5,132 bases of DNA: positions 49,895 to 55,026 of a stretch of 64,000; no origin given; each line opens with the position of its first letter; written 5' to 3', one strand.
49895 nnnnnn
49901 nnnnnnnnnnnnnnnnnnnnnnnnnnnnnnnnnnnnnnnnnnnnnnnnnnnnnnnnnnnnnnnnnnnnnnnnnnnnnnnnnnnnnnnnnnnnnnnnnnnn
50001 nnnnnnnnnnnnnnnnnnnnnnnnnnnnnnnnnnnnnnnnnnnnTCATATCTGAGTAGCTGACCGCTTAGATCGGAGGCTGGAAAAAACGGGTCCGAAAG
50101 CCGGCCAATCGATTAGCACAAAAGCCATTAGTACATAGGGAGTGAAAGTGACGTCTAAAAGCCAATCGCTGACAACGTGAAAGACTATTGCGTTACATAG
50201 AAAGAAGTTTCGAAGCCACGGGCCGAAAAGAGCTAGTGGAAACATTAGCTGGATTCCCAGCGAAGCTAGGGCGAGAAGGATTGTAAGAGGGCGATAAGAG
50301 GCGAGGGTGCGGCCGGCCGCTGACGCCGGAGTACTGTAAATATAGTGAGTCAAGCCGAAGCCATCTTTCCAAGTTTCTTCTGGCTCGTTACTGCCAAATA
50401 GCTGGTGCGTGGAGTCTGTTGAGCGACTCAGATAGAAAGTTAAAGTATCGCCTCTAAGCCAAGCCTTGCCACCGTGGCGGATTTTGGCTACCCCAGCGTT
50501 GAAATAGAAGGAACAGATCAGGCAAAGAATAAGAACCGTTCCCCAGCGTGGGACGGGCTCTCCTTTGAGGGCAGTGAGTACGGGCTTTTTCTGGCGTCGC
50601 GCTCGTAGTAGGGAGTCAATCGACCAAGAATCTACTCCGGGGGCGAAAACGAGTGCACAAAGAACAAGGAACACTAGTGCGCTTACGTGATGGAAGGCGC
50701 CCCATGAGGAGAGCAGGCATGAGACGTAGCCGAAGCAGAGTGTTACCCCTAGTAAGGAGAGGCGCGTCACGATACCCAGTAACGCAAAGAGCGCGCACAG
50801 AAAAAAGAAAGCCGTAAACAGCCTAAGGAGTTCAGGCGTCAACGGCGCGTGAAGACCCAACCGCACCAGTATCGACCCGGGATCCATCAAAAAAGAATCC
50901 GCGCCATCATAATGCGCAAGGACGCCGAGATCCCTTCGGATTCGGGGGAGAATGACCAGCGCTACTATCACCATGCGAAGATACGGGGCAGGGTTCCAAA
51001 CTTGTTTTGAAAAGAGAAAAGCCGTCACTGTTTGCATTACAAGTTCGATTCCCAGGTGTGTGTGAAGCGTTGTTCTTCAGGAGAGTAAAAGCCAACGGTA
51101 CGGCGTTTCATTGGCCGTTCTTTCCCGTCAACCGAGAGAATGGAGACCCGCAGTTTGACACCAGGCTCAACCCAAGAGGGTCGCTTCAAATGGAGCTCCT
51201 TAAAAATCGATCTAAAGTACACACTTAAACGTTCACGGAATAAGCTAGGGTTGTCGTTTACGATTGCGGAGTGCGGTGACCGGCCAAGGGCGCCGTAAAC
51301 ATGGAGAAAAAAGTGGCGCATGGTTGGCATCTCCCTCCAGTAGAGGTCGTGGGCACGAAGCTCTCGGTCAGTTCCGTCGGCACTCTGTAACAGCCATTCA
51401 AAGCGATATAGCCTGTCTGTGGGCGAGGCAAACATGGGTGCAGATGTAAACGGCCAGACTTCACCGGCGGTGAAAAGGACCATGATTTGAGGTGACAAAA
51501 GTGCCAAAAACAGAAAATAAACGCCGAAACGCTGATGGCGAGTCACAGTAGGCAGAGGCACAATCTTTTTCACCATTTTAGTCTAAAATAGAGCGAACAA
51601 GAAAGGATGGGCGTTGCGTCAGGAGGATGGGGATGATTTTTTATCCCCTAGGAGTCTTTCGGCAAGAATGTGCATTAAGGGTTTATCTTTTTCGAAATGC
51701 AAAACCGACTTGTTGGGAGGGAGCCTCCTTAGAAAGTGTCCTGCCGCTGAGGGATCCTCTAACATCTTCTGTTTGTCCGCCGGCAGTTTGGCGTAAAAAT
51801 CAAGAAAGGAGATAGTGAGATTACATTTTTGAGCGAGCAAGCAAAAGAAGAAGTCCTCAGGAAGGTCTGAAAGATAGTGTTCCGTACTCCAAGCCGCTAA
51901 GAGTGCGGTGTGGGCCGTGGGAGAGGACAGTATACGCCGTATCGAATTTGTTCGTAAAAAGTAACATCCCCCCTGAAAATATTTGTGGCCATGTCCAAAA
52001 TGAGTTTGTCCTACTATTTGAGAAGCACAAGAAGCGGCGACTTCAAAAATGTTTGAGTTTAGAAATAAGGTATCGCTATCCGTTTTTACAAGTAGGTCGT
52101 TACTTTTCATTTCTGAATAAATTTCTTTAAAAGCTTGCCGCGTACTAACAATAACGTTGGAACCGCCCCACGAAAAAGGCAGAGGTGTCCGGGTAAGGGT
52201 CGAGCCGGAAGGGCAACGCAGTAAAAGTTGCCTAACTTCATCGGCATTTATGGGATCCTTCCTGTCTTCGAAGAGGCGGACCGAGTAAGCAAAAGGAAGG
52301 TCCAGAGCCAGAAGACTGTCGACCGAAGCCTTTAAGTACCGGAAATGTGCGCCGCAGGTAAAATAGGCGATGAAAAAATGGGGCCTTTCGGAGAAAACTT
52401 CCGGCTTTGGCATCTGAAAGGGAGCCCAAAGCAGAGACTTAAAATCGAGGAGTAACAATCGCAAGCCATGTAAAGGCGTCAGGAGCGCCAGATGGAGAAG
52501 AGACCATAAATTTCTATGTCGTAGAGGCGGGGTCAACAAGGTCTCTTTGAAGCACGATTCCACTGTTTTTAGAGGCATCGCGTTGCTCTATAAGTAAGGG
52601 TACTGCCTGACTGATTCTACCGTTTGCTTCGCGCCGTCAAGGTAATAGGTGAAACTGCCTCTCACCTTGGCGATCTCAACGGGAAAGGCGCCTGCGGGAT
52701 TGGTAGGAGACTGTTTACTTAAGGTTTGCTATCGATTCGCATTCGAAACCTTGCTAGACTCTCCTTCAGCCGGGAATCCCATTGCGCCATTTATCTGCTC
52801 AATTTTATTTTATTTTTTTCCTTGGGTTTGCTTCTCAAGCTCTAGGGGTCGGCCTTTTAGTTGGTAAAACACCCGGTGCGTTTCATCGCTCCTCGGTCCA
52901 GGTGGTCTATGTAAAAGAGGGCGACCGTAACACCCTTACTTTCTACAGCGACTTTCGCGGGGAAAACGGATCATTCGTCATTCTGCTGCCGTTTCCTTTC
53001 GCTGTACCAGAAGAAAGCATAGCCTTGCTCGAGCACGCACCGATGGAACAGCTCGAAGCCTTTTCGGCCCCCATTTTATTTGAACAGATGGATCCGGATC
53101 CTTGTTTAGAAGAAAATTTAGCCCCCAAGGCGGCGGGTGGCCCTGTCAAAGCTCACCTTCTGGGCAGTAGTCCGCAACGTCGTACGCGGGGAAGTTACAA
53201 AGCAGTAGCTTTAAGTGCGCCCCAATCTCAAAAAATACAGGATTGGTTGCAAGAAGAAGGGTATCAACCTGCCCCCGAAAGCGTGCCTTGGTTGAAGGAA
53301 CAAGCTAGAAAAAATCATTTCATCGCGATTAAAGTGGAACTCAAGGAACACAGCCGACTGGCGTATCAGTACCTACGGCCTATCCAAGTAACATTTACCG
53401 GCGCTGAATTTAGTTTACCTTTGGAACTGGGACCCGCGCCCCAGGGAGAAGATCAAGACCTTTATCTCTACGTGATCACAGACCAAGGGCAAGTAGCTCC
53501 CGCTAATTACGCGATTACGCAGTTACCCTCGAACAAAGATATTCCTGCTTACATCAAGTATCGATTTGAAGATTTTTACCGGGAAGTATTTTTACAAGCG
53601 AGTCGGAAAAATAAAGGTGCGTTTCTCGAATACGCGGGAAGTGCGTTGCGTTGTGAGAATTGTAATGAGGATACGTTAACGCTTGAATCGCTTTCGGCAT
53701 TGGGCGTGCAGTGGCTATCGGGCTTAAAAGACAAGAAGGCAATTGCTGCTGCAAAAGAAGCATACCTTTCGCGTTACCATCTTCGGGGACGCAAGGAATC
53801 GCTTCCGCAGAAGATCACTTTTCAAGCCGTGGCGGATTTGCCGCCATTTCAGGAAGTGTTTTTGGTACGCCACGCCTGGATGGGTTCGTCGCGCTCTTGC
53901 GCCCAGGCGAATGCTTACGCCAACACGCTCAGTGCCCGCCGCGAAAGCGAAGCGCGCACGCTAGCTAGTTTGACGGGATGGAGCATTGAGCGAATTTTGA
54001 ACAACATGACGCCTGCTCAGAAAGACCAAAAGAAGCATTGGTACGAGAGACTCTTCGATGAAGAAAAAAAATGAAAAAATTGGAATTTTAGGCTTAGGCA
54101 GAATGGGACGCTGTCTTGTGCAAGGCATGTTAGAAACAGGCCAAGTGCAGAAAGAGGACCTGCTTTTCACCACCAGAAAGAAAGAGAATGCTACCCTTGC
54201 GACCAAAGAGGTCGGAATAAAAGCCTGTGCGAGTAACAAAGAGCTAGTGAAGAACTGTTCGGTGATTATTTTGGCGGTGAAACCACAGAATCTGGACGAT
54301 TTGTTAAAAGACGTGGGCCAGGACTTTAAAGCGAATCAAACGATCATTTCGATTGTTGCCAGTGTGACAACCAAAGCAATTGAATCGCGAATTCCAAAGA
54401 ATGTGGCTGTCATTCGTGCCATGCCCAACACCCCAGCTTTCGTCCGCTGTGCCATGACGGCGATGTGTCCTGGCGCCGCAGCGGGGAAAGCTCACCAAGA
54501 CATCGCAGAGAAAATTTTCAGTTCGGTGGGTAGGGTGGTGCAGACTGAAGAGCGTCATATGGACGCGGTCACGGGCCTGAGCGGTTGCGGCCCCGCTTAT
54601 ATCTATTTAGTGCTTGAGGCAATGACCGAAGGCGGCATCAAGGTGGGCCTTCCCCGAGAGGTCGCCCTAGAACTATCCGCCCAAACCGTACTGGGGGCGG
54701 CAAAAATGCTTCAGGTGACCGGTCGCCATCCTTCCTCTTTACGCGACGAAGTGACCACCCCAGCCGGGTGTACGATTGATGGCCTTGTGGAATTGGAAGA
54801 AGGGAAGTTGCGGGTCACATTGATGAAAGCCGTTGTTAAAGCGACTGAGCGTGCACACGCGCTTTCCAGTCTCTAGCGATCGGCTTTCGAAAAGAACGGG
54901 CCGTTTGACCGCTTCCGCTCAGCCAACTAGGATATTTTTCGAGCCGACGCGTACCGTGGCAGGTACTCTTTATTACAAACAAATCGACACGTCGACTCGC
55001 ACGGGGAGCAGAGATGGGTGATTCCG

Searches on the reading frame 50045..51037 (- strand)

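Call 7: search_protein_families(library=pfam, proteins=[window:50045-51037:-])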
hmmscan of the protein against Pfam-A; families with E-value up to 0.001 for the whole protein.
window:50045-51037:- (330 aa): 1 family
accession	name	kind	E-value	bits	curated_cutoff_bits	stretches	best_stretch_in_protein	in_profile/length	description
PF05090.19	HTTM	-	5.4e-15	56.1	27.7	1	65-216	53-190/259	HTTM domain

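Call 36: search_protein_families(library=ncbifam, proteins=[window:50045-51037:-], max_evalue=0.01)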
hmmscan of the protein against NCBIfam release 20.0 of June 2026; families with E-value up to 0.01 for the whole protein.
window:50045-51037:- (330 aa): 0 families

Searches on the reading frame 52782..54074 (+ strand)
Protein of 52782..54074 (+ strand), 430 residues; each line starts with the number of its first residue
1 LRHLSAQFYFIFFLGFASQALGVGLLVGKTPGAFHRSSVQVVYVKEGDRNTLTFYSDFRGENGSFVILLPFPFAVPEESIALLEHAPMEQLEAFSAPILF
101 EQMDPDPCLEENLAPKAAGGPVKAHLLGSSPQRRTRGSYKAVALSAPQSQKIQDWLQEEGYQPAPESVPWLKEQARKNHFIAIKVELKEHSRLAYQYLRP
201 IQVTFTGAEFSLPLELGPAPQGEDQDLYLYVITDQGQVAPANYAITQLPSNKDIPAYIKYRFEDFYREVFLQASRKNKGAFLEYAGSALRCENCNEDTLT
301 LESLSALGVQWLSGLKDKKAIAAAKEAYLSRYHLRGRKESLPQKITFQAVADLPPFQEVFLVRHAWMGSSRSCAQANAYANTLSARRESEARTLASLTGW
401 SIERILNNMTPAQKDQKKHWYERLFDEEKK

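Call 7: search_protein_families(library=pfam, proteins=[window:52782-54074:+])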
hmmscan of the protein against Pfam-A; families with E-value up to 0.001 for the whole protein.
window:52782-54074:+ (430 aa): 1 family
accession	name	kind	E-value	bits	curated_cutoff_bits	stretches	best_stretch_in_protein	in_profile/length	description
PF10092.14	DUF2330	-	5.7e-24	85.2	24.7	1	23-347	7-278/279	Uncharacterized protein conserved in bacteria (DUF2330)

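Call 36: search_protein_families(library=ncbifam, proteins=[window:52782-54074:+], max_evalue=0.01)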
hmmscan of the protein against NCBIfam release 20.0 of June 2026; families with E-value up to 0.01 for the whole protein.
window:52782-54074:+ (430 aa): 0 families

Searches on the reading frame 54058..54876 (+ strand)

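Call 36: search_protein_families(library=ncbifam, proteins=[window:54058-54876:+], max_evalue=0.01)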
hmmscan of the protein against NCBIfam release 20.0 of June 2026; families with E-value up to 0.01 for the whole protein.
window:54058-54876:+ (272 aa): 18 families
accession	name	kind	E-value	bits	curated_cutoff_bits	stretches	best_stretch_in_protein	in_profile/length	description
TIGR00112.1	proC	equivalog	1.7e-84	283.6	196.75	1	8-269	1-263/263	pyrroline-5-carboxylate reductase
NF005813.0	PRK07679.1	exception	3.2e-68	230.1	404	1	5-270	3-269/279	pyrroline-5-carboxylate reductase ProI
NF008839.0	PRK11880.2-4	equivalog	6.1e-45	153.6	288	1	7-267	3-250/252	pyrroline-5-carboxylate reductase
NF005814.0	PRK07680.1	equivalog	7.6e-34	117.1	278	1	7-250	2-245/275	late competence protein ComER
NF005384.0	PRK06928.1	exception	1.1e-27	97.3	301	1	6-249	2-246/277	pyrroline-5-carboxylate reductase ProG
NF005063.0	PRK06476.1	equivalog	1.7e-25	90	254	1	7-265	2-252/258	pyrroline-5-carboxylate reductase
NF006408.0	PRK08655.1-2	equivalog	9.5e-08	31.2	422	1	3-123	4-123/441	prephenate dehydrogenase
NF005694.0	PRK07502.1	equivalog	6e-07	29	409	1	4-124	5-123/310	prephenate/arogenate dehydrogenase family protein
NF006307.0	PRK08507.1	equivalog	2.5e-06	26.9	295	1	7-157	2-159/275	prephenate dehydrogenase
NF005650.0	PRK07417.1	equivalog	5e-06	26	290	1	6-110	2-101/281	prephenate/arogenate dehydrogenase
NF006409.0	PRK08655.1-3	equivalog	5.1e-05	23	310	1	7-127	2-116/290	prephenate dehydrogenase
NF006410.0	PRK08655.1-4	equivalog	0.0001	21.2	498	1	34-129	30-131/446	prephenate dehydrogenase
NF008592.0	PRK11559.1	equivalog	0.00029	20.2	397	1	6-74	3-66/296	2-hydroxy-3-oxopropionate reductase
NF007161.0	PRK09599.1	subfamily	0.001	18.4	271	1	7-98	2-92/302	NADP-dependent phosphogluconate dehydrogenase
TIGR00745.1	apbA_panE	subfamily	0.0014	17.9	141.35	1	7-100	1-102/305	2-dehydropantoate 2-reductase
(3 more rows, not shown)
